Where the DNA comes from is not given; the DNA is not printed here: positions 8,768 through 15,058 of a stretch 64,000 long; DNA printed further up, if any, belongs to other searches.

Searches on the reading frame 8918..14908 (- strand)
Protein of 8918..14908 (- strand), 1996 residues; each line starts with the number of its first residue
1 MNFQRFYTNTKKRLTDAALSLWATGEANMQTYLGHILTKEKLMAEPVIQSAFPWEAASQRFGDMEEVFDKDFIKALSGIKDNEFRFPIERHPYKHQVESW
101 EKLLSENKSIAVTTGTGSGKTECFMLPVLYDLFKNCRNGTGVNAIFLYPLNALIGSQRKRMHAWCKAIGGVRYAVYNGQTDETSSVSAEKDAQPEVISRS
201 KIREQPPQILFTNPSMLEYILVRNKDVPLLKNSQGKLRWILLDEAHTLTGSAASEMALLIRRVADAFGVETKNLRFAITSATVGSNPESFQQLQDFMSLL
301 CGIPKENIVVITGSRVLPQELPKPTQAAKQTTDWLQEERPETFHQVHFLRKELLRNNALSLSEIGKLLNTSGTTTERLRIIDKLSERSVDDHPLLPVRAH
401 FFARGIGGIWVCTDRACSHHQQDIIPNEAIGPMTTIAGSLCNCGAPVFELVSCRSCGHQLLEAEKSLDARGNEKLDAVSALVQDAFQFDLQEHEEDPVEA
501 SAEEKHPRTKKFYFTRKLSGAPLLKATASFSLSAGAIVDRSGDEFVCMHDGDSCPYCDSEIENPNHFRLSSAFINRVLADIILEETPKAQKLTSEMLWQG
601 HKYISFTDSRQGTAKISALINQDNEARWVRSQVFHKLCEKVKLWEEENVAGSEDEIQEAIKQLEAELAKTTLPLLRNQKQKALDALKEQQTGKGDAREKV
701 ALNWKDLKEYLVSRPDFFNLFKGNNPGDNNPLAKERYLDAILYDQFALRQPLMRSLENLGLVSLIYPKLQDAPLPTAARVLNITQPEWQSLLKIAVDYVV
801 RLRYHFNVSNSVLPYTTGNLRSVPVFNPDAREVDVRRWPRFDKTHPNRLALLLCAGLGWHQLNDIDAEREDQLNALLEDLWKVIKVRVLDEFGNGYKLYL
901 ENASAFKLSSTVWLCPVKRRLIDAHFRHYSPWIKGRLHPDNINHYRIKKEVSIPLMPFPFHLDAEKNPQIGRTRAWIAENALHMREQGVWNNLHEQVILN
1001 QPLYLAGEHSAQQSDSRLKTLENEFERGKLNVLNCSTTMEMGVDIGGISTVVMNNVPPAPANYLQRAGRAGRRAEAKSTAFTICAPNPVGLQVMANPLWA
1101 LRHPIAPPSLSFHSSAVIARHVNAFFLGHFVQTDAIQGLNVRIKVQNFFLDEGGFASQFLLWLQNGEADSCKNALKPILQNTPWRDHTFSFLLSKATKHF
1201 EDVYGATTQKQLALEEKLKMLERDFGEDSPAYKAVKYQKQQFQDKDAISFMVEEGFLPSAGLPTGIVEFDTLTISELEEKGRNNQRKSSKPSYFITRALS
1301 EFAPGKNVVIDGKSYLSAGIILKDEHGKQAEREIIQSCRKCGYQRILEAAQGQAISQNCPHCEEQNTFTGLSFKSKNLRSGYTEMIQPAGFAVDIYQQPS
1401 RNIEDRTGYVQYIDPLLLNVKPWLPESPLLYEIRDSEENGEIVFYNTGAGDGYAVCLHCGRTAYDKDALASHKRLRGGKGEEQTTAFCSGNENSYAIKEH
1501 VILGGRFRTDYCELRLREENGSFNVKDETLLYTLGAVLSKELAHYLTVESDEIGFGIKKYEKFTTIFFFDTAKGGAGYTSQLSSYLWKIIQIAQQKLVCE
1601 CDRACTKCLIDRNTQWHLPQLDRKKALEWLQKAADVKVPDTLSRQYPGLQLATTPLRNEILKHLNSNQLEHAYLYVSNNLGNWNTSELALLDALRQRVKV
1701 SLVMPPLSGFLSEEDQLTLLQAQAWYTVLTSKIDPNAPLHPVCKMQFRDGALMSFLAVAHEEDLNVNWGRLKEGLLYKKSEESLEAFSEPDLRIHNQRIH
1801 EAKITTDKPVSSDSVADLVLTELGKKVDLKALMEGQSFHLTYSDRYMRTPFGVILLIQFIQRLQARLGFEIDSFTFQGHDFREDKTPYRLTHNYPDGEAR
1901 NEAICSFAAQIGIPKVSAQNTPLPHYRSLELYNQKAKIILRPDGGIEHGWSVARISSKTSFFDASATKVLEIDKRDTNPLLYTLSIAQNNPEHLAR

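Call 28: search_protein_families(library=phrogs, proteins=[window:8918-14908:-], max_evalue=0.001)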
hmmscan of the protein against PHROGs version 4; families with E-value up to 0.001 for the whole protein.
window:8918-14908:- (1996 aa): 3 families
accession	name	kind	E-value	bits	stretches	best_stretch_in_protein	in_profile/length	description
phrog_16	-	DNA, RNA and nucleotide metabolism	1.6e-09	37.6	1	72-252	257-392/986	DNA helicase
phrog_62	-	DNA, RNA and nucleotide metabolism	3.1e-07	29.2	1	66-254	682-826/1881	DNA helicase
phrog_9690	-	DNA, RNA and nucleotide metabolism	0.00032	20.8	1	1003-1080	189-263/306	DNA helicase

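Call 29: search_protein_families(library=pfam, proteins=[window:8918-14908:-], max_evalue=0.001)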
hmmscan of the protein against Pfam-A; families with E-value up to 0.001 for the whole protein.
window:8918-14908:- (1996 aa): 4 families
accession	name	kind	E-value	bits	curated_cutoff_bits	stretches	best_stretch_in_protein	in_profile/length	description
PF00270.35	DEAD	-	2.4e-21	76.6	26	1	94-289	2-166/167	DEAD/DEAH box helicase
PF00271.37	Helicase_C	-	7.7e-12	45.9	23.5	1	1009-1073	45-109/110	Helicase conserved C-terminal domain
PF09369.15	MZB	-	2.9e-11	44.3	24.2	1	1536-1609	3-80/80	MrfA Zn-binding domain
PF04851.21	ResIII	-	1.9e-06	28.3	22.5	1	92-265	4-148/164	Type III restriction enzyme, res subunit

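Call 30: search_protein_families(library=padloc, proteins=[window:8918-14908:-], max_evalue=0.001)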
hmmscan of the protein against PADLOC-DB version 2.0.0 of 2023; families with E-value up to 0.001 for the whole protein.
window:8918-14908:- (1996 aa): 36 families (the best 25 are shown)
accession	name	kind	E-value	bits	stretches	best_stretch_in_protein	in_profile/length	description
PDLC00036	DruE3|DruE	-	0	2147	1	1-1988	3-2022/2023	SNF2 family N-terminal domain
PDLC00037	DruE3|DruE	-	0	1438.7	1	2-1967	5-2024/2055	SNF2 family N-terminal domain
PDLC00035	DruE3|DruE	-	4.8e-295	980.2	1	2-1405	6-1424/1460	SNF2 family N-terminal domain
PDLC00013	DruE1|DruE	-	6.1e-161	536.2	4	1026-1645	1079-1688/1776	SNF2 family N-terminal domain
PDLC00015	DruE2|DruE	-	2.2e-88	295.5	4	1028-1645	1169-1784/1887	SNF2 family N-terminal domain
PDLC00014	DruE2|DruE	-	4e-86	287.8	5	1029-1635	1199-1812/1928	SNF2 family N-terminal domain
PDLC00051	DruE4|DruE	-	1.7e-84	282.4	4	1028-1637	1123-1718/1829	SNF2 family N-terminal domain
PDLC02503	BrxHI|BrxHII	-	2.4e-28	96.9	2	96-290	29-200/698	BrxHI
PDLC03960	SngC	-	2.3e-25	87.5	2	95-296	28-204/720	-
PDLC02896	DpdJ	-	1.4e-22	77.3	2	196-312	326-434/1487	DpdJ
PDLC02501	BrxHI|BrxHII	-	6e-21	72.3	2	103-288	35-199/925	BrxHI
PDLC02570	DrmA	-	4.2e-11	39.9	1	985-1076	539-628/851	DrmA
PDLC03928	PsyrT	-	5e-11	39.6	1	1010-1075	272-337/689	-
PDLC02897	DpdJ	-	6.2e-11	38.8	2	1008-1073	387-451/1570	DpdJ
PDLC02569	DrmA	-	7.2e-11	38.6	1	1030-1077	830-877/1095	DrmA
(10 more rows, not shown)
